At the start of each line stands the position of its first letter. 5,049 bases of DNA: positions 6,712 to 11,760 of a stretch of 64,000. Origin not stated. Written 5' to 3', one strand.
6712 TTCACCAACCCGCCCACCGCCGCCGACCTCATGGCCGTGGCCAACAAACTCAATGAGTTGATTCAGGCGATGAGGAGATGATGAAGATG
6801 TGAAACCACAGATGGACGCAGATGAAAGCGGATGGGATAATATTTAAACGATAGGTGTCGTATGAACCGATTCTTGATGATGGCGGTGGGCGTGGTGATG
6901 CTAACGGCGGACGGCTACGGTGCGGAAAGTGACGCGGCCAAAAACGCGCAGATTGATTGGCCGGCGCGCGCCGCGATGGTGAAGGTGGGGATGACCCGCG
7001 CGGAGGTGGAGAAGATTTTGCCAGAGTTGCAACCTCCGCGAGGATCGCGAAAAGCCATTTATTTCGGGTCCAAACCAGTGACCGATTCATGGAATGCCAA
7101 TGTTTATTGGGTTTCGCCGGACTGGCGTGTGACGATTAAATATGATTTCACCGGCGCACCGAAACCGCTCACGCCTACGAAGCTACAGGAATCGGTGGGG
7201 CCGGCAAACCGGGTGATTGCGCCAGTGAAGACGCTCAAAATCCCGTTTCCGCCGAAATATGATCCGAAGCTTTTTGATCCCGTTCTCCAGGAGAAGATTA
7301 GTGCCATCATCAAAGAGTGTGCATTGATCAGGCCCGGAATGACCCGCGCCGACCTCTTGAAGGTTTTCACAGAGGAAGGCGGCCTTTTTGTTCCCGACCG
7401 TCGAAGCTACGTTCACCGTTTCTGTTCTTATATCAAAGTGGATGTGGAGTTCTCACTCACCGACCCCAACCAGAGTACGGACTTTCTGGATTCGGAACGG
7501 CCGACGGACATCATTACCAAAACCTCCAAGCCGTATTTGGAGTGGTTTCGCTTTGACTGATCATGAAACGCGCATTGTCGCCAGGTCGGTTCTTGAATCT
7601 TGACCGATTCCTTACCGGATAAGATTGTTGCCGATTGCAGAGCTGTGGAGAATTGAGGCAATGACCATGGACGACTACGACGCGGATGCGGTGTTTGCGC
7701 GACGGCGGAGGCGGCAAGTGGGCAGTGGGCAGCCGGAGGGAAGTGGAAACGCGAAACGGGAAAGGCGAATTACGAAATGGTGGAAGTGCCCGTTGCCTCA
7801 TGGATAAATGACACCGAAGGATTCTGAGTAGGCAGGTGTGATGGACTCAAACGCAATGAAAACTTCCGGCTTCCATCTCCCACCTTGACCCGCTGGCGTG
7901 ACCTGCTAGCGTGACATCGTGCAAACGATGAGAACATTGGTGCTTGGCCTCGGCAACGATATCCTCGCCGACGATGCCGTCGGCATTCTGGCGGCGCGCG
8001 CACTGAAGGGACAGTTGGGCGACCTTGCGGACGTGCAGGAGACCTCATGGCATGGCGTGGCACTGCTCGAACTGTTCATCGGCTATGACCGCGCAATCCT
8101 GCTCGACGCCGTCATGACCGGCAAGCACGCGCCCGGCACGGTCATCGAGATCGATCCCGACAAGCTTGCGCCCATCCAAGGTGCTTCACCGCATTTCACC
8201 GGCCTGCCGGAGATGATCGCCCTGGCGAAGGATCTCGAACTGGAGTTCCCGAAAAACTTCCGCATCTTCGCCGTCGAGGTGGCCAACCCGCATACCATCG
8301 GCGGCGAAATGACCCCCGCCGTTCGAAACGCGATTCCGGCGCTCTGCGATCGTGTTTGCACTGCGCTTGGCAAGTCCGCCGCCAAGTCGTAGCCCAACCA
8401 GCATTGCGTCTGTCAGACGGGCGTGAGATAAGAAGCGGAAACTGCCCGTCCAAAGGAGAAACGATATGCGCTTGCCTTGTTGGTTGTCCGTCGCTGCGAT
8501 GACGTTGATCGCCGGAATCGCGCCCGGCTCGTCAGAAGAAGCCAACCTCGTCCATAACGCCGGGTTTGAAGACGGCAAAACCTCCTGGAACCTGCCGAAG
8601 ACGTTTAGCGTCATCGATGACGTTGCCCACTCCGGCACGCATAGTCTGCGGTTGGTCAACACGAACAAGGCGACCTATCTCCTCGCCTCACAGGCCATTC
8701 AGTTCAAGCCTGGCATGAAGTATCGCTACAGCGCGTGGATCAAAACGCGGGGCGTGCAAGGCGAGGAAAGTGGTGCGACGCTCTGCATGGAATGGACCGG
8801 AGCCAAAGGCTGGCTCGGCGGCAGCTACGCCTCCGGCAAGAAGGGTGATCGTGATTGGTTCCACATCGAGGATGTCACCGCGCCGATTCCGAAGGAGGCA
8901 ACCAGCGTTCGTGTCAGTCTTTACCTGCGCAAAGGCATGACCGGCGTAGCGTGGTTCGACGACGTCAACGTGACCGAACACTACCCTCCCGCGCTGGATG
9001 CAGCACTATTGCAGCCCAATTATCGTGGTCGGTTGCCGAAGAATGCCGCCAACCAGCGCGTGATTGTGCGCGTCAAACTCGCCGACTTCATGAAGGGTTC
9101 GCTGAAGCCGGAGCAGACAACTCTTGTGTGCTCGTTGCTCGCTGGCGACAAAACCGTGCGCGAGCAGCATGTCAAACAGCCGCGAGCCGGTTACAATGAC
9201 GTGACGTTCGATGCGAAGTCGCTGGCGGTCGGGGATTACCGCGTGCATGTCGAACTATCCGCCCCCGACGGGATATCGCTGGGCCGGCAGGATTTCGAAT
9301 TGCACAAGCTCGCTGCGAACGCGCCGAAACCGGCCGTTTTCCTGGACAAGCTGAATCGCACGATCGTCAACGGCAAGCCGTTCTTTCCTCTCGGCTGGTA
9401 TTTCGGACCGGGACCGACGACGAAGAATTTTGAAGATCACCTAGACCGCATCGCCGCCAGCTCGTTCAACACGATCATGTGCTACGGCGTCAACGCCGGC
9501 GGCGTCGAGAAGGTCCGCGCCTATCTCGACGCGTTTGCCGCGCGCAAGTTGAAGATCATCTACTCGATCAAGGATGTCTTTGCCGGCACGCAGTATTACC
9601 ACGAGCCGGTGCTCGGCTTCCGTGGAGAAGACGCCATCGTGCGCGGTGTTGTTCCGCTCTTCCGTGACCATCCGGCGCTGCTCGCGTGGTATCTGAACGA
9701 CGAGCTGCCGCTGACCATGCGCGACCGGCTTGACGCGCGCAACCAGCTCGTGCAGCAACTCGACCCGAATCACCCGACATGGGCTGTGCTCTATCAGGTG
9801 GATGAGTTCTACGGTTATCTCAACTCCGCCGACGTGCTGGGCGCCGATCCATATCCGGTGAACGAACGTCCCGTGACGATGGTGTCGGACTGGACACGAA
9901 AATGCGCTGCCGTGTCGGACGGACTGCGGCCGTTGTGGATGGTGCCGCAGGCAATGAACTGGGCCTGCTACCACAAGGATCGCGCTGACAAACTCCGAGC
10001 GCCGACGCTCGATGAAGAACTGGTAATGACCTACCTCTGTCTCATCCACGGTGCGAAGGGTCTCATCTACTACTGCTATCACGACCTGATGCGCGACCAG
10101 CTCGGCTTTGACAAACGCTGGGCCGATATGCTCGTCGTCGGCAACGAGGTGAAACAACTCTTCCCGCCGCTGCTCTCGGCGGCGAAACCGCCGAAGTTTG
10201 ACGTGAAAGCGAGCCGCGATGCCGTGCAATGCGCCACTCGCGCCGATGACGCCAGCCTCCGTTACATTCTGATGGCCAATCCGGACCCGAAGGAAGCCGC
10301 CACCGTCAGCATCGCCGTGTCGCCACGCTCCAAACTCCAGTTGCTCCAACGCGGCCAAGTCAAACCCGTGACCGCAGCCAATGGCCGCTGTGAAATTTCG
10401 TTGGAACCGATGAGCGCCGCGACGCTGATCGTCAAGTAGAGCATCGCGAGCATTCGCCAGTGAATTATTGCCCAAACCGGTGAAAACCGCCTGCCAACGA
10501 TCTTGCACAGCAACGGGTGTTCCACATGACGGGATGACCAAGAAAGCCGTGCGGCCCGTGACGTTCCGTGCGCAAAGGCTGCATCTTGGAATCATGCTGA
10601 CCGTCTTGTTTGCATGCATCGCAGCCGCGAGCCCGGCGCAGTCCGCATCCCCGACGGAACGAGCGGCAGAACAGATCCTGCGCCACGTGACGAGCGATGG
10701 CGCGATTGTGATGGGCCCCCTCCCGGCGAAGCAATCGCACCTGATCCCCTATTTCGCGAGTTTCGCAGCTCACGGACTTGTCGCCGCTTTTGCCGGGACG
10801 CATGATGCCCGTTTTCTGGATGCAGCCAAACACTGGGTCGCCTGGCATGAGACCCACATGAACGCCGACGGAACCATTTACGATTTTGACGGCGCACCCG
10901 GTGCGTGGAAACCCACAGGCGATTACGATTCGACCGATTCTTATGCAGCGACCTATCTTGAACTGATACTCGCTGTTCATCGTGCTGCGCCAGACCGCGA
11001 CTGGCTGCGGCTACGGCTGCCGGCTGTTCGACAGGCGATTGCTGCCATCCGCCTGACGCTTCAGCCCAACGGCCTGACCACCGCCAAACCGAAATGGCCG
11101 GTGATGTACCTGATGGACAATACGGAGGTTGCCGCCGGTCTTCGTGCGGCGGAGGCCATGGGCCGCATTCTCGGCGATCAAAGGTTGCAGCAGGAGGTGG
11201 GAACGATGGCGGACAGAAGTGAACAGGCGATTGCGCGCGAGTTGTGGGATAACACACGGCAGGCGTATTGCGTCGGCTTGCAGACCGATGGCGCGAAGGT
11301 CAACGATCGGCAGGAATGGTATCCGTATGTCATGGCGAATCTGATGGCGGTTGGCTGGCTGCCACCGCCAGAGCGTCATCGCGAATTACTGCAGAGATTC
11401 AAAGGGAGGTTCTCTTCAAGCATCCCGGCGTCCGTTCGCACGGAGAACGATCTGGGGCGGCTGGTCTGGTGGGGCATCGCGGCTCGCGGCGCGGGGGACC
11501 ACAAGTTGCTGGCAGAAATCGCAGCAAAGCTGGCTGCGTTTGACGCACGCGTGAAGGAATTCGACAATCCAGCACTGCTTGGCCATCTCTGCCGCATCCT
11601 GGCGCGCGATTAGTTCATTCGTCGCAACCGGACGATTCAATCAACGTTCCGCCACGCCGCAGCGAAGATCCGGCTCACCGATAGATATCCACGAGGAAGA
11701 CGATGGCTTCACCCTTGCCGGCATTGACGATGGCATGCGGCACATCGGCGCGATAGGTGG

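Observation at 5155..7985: Repeat-bounded array of two unrelated secreted-protein cassettes, driven by a duplicated promoter/5' end of the hydrogenase-protease gene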

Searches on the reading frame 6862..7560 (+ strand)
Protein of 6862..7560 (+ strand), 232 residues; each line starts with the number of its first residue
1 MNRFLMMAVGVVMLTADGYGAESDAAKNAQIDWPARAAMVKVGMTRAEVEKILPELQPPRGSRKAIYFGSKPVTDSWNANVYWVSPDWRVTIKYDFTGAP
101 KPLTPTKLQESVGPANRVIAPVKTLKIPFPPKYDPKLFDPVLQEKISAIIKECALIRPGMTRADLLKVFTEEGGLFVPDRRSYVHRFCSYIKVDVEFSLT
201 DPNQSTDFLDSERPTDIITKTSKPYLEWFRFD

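Call 7: search_protein_families(library=pfam, proteins=[window:6862-7557:+], max_evalue=0.1)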
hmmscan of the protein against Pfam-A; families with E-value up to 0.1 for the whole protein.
window:6862-7557:+ (232 aa): 1 family
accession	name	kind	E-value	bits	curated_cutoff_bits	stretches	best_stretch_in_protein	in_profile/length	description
PF04355.18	BamE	-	0.009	16.2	23.2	0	37-53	9-25/71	Outer membrane protein assembly factor BamE domain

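Call 49: search_protein_families(library=phrogs, proteins=[window:6862-7557:+], max_evalue=0.01)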
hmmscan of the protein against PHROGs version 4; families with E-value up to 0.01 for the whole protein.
window:6862-7557:+ (232 aa): 0 families

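Call 67: search_protein_representatives(protein=window:6862-7557:+)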
Query: 232 residues. Proteins with E-value up to 0.001 (for the whole library): 967; up to 1e-10: 229; up to 1e-30: 3. The best 150 are listed.
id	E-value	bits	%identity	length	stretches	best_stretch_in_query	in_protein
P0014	1.4e-84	299.8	64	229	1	12-230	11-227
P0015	1.4e-55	204.9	54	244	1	4-232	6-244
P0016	9.5e-31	123.7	52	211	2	148-229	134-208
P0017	6.2e-30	121.0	45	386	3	3-98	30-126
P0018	2.3e-26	109.3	47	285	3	1-130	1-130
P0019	3.2e-23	99.0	57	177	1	125-229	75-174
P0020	3.3e-23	99.0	60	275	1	139-229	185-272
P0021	1.1e-22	97.2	41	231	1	45-229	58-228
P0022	1.7e-22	96.6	59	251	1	137-229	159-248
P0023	2.9e-22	95.9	54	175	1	134-230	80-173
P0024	3.5e-22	95.6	56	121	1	136-231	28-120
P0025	3.8e-22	95.5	39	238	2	141-229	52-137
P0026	5.3e-22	95.0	60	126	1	138-229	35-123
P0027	1.1e-21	94.0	55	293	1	135-229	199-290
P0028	1.2e-21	93.9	46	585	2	1-97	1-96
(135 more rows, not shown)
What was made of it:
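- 6862..7560 (+): Gene2: 232-aa predicted secreted protein with two GMTRA(E/D) motifs. It belongs to a large family of small secreted proteins. 967 cluster representatives at E<=1e-3, 229 at E<=1e-10 (call 67).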

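Call 69: search_solved_structures(query=A5, max_evalue=1, show_alignments=1)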
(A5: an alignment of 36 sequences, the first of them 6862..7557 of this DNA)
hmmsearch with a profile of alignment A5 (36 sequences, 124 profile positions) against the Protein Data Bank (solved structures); distinct sequences matched with E-value up to 1: 10.
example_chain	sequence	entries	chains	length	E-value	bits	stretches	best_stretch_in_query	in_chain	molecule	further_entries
3c7v_B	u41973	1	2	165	0.29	14.2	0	43-62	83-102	Beta-lactamase inhibitory protein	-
1s0w_C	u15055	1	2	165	0.3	14.1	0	43-62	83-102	Beta-lactamase inhibitory protein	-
3c7u_B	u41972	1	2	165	0.3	14.1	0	43-62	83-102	Beta-lactamase inhibitory protein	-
1jtg_B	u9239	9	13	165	0.3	14.1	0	43-62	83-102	BETA-LACTAMASE INHIBITORY PROTEIN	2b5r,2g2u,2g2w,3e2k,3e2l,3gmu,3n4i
1xxm_C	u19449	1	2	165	0.41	13.7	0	44-62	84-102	Beta-lactamase inhibitory protein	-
3c4o_B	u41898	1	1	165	0.41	13.7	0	43-62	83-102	Beta-lactamase inhibitory protein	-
3c4p_B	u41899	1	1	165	0.44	13.6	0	43-62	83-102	Beta-lactamase inhibitory protein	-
9q0b_B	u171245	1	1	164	0.61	13.1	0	44-62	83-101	Beta-lactamase inhibitory protein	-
9q0a_B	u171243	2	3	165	0.61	13.1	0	44-62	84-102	Beta-lactamase inhibitory protein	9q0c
2ebp_A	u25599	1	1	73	0.87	12.6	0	83-117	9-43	SAM and SH3 domain-containing protein 1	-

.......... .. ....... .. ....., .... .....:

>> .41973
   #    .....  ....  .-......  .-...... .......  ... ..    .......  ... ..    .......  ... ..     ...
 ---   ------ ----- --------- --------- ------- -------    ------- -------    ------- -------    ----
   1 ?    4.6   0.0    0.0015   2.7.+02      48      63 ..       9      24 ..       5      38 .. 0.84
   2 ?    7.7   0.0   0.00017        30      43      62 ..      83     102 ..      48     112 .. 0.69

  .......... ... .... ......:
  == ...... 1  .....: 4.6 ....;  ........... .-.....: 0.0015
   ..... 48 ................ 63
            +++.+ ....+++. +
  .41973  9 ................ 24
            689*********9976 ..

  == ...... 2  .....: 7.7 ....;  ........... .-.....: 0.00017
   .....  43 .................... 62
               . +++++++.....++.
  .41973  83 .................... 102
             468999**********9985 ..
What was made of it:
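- On BamE/SmpA_OmlA or BLIP-like fold (gene2): The family profile against PDB gives BLIP at E=0.3, only over the GMTRxxV motif (call 69).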

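Call 70: search_protein_families(library=pfam, alignment_id=A5, max_evalue=0.1)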
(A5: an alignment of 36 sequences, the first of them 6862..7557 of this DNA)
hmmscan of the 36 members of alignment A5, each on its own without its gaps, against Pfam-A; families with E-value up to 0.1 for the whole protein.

A. member 1, window:6862-7557:+ (232 aa): 1 family
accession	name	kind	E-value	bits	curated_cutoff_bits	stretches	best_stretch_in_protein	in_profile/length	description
PF04355.18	BamE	-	0.009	16.2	23.2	0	37-53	9-25/71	Outer membrane protein assembly factor BamE domain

B. families by the number of members that match (of 36 scanned): 8 families
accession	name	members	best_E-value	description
PF04355.18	BamE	4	0.0034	Outer membrane protein assembly factor BamE domain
PF01476.26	LysM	1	6.3e-05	LysM domain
PF00056.29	Ldh_1_N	1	0.037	lactate/malate dehydrogenase, NAD binding domain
PF23600.1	DUF7139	1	0.038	Domain of unknown function (DUF7139)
PF19560.4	DUF6082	1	0.059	Family of unknown function (DUF6082)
PF10295.14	DUF2406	1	0.072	Uncharacterised protein (DUF2406)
PF24002.1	DUF7318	1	0.088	Family of unknown function (DUF7318)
PF22066.2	Cep192_D8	1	0.098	Cep192 domain 8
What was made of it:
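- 6862..7560 (+): Weak BamE (E=0.009) and BLIP (E=0.3) similarity (calls 7, 69, 70).
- On BamE/SmpA_OmlA or BLIP-like fold (gene2): Pfam BamE E=0.009, below the cut-off (calls 7, 70).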

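Call 77: predict_structure(protein=window:6862-7557:+)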
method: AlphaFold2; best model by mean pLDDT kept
length: 232 residues; sequences in the alignment: 1
mean_pLDDT: 34.0   pTM: 0.21
mean pLDDT of the five models: 34.0, 31.9, 30.8, 30.5, 28.7
residues with pLDDT >= 90: 0; 70-90: 0; 50-70: 11; < 50: 221
segments of 3 or more residues with pLDDT < 50: 1-50, 52-146, 152-158, 167-232
pLDDT, mean of each block of 10 residues (from residue 1): 27 29 32 32 40 45 34 32 33 36 36 29 26 39 46 49 51 32 24 25 35 28 25 24
secondary structure, 60 per line:
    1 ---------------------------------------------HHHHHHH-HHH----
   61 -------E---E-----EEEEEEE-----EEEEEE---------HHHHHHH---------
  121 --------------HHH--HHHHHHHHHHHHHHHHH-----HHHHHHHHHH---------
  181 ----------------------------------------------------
elements in order: H46-52 E78-84 E90-95 H105-111 H140-156 H162-171
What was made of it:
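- On BamE/SmpA_OmlA or BLIP-like fold (gene2): The AF2 model has pLDDT 34 and is unusable (call 77).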

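Call 79: search_protein_families(library=padloc, proteins=[window:6862-7557:+], max_evalue=0.01)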
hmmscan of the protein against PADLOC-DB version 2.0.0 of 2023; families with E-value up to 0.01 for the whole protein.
window:6862-7557:+ (232 aa): 0 families

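Call 80: search_protein_families(library=ncbifam, proteins=[window:6862-7557:+], max_evalue=0.01)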
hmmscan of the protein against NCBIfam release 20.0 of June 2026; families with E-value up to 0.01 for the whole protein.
window:6862-7557:+ (232 aa): 0 families

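Call 98: find_encoding_contigs(protein=window:6862-7560:+, flank=6000, max_places=6)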
Protein window:6862-7560:+ (232 aa): no gene with exactly this product is on record in the collection.

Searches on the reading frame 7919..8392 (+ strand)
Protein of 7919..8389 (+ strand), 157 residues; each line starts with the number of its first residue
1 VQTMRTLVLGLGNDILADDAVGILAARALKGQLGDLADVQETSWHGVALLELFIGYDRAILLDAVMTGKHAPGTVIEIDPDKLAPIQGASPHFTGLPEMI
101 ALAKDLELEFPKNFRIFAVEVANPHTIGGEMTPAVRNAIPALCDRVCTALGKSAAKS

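Call 7: search_protein_families(library=pfam, proteins=[window:7919-8389:+], max_evalue=0.1)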
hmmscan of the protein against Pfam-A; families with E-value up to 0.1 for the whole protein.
window:7919-8389:+ (157 aa): 1 family
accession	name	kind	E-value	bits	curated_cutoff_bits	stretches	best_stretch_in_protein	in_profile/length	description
PF01750.23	HycI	-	5.9e-11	42.8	23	1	46-148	26-129/130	Hydrogenase maturation protease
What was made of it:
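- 7928..8392 (+): hycI/hybD-type hydrogenase maturation protease gene, intact. Pfam HycI 5.9e-11 (call 7).
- On HyaD/HybD/HycI hydrogenase maturation protease (gene 7928-8392): Pfam PF01750 42.8 bits against a cut-off of 23 (call 7).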

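Call 39: find_related_loci(query=window:7919-8389:+, collection=metagenome_contigs, flank=6000)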
Query window:7919-8389:+ (157 aa) in metagenome_contigs; peptide patterns used: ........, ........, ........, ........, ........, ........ (x = any residue, [..] = any of these).
235 stretches matched a pattern; 10 encode a relative of the query (tblastn E <= 1e-3); 10 distinct loci.
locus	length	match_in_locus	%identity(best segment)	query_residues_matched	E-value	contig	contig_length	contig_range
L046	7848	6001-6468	96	1-156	5e-100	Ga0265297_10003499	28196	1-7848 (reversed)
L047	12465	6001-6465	89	1-155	2e-91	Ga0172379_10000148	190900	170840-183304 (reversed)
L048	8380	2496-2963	85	1-156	4e-88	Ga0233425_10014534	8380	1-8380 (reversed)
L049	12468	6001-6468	83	1-156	1e-87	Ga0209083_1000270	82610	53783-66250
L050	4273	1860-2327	83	1-156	1e-87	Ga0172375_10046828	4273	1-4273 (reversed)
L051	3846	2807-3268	55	4-157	4e-53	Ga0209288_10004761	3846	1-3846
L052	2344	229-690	55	4-157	4e-52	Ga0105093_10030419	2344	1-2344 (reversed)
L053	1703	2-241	90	72-151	1e-47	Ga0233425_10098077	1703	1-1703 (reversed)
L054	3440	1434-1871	50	4-150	7e-45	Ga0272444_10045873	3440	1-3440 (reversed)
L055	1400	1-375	56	33-157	1e-44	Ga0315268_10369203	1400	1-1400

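Call 80: search_protein_families(library=ncbifam, proteins=[window:7919-8389:+], max_evalue=0.01)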
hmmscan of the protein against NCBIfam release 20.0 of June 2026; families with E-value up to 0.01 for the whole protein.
window:7919-8389:+ (157 aa): 6 families
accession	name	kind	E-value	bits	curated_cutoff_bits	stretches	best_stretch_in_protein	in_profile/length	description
TIGR00072.1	hydrog_prot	superfamily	5.4e-27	94.6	47.45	1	7-149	1-144/145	hydrogenase maturation protease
NF007777.0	PRK10466.1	equivalog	4.4e-18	65.6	190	1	4-154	1-153/164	HyaD/HybD family hydrogenase maturation endopeptidase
TIGR00140.1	hupD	subfamily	2.1e-14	53.8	151.8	1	7-151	2-148/151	HyaD/HybD family hydrogenase maturation endopeptidase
NF045519.1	NiFeSe_H2_mat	exception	1.4e-11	44.5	190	1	5-146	2-143/152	NiFeSe hydrogenase maturation protease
NF007616.0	PRK10264.1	equivalog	2.1e-05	24.3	261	1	1-143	1-146/195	hydrogenase 1 maturation protease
TIGR00142.1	hycI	equivalog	0.0068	16.2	119.1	0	7-35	2-30/146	hydrogenase maturation peptidase HycI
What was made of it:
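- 7928..8392 (+): TIGR00072 94.6 bits against a cut-off of 47.45 (call 80).
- On HyaD/HybD/HycI hydrogenase maturation protease (gene 7928-8392): TIGR00072 94.6 bits against 47.45 (call 80).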

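Call 99: find_encoding_contigs(protein=window:7928-8392:+, flank=6000, max_places=6)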
Protein window:7928-8392:+ (154 aa): no gene with exactly this product is on record in the collection.

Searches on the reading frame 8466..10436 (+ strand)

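Call 7: search_protein_families(library=pfam, proteins=[window:8466-10436:+], max_evalue=0.1)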
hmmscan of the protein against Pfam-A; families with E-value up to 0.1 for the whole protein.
window:8466-10436:+ (657 aa): 1 family
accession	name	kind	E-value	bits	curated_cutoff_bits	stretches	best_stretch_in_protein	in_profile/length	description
PF02018.23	CBM_4_9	-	0.00041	21.2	25.9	1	26-94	1-73/136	Carbohydrate binding domain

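Call 80: search_protein_families(library=ncbifam, proteins=[window:8466-10436:+], max_evalue=0.01)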
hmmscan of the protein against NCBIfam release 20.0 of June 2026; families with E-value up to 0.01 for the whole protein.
window:8466-10436:+ (657 aa): 1 family
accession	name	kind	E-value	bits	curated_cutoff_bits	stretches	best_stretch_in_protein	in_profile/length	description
NF033675.1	NTTRR-F1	subfamily_domain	1.9e-07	31.3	70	1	26-96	3-71/155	NTTRR-F1 domain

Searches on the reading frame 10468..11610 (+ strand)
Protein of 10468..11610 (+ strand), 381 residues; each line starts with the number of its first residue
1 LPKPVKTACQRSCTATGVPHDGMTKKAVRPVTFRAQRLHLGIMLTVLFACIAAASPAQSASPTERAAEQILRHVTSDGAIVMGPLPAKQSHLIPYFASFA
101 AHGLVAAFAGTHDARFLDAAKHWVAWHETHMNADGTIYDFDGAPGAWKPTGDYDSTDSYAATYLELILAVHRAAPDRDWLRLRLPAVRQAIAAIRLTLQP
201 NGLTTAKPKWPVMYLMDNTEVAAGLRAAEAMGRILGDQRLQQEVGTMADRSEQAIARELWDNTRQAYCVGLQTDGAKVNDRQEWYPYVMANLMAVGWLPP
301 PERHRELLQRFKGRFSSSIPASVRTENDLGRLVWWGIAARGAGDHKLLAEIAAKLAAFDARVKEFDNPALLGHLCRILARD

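Call 100: search_protein_families(library=pfam, proteins=[window:10468-11610:+], max_evalue=0.001)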
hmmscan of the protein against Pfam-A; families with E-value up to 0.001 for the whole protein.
window:10468-11610:+ (381 aa): 1 family
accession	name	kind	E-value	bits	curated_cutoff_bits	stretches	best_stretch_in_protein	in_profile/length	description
PF22422.2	MGH1-like_GH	-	8.2e-06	26.1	27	1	222-282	180-240/356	Mannosylglycerate hydrolase MGH1-like glycoside hydrolase domain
